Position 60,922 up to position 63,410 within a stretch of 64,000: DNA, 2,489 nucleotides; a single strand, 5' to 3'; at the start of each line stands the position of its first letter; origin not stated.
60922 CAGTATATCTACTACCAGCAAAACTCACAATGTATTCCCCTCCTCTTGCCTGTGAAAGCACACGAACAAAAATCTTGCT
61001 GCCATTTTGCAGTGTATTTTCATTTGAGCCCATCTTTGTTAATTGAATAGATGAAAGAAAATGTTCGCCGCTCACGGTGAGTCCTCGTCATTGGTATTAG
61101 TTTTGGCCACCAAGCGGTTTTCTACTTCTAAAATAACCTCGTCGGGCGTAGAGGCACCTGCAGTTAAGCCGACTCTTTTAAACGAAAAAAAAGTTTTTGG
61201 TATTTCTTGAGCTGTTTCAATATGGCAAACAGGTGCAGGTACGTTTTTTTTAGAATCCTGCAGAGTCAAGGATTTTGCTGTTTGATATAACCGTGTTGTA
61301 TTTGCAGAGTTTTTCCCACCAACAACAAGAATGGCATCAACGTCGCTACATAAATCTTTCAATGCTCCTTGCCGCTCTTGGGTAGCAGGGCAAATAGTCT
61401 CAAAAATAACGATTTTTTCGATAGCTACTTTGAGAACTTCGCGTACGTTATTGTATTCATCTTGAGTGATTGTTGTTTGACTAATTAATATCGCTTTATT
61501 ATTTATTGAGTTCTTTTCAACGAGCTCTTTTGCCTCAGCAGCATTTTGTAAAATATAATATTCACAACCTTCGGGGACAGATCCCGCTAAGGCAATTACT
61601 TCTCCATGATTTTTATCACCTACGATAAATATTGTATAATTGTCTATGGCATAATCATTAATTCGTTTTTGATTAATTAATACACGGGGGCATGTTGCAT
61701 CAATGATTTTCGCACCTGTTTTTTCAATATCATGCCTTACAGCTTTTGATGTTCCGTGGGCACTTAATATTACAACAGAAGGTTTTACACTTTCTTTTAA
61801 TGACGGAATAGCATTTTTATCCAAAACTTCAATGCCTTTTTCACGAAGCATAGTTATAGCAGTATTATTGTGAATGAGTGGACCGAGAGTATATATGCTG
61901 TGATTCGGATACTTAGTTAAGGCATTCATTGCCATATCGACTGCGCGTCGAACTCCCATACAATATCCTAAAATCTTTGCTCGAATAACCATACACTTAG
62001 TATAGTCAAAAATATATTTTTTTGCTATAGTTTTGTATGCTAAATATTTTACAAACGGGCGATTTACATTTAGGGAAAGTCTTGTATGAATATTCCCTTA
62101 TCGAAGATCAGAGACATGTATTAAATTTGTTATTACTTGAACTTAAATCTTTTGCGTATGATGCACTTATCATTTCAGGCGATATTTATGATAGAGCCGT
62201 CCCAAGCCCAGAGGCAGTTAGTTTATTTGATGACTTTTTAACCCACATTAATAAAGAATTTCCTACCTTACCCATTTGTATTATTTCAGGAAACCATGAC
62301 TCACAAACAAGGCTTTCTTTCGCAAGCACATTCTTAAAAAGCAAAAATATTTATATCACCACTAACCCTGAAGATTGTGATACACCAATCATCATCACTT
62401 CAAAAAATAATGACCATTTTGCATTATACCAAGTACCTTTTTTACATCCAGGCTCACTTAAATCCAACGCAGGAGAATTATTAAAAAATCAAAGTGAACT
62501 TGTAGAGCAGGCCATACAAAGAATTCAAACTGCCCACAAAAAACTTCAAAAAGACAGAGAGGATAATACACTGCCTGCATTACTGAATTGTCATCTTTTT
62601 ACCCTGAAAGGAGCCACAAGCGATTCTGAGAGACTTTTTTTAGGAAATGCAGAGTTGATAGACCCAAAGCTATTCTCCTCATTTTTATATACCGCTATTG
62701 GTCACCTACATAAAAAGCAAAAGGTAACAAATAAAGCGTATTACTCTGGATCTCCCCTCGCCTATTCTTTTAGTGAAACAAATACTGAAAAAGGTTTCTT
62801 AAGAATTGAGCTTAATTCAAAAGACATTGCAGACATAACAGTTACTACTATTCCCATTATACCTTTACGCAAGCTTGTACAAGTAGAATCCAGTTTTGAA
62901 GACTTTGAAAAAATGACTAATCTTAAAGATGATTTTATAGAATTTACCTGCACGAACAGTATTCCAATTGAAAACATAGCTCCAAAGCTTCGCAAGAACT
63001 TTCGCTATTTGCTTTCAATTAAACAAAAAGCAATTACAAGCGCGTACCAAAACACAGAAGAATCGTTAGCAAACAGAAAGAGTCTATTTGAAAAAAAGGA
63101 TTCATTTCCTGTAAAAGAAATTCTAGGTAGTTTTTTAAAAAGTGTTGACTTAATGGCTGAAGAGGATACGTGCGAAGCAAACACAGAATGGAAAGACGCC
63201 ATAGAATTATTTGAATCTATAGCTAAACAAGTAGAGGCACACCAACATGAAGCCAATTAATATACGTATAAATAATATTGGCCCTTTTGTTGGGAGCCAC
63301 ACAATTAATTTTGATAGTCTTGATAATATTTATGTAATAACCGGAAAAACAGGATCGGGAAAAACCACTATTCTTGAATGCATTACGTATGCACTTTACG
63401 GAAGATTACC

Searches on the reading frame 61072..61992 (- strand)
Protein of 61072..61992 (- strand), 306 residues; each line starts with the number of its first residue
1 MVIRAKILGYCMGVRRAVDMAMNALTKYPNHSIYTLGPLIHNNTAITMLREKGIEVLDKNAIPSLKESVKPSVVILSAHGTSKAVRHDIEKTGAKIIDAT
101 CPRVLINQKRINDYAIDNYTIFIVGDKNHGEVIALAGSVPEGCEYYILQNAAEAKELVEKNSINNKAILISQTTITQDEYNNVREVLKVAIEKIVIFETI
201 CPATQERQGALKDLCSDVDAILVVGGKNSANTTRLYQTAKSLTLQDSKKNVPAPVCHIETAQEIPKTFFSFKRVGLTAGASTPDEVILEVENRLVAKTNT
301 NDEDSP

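Call 74: search_protein_families(library=pfam, proteins=[window:61072-61992:-], max_evalue=0.001)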
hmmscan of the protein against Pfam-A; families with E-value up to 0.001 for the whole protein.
window:61072-61992:- (306 aa): 1 family
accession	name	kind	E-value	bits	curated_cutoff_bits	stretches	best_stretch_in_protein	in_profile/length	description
PF02401.23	LYTB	-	8.4e-78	261.8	24.5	1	2-294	1-266/267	LytB protein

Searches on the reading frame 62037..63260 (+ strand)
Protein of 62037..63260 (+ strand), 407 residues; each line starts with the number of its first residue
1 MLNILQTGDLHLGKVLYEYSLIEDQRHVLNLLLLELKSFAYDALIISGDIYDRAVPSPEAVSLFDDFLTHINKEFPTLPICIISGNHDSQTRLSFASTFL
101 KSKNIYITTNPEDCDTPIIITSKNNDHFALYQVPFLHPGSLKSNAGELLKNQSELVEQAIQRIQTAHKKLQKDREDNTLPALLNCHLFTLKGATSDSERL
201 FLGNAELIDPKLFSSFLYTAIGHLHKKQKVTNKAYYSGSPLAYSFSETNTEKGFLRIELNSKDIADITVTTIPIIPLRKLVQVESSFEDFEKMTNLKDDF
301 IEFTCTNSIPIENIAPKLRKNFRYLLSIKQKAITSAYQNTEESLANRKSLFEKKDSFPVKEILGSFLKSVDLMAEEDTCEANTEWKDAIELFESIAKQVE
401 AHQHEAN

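Call 74: search_protein_families(library=pfam, proteins=[window:62037-63260:+], max_evalue=0.001)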
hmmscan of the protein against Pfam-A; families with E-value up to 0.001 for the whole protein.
window:62037-63260:+ (407 aa): 1 family
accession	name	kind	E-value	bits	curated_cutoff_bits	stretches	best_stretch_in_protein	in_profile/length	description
PF00149.33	Metallophos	-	1.7e-09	38.8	21.5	1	3-139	2-116/191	Calcineurin-like phosphoesterase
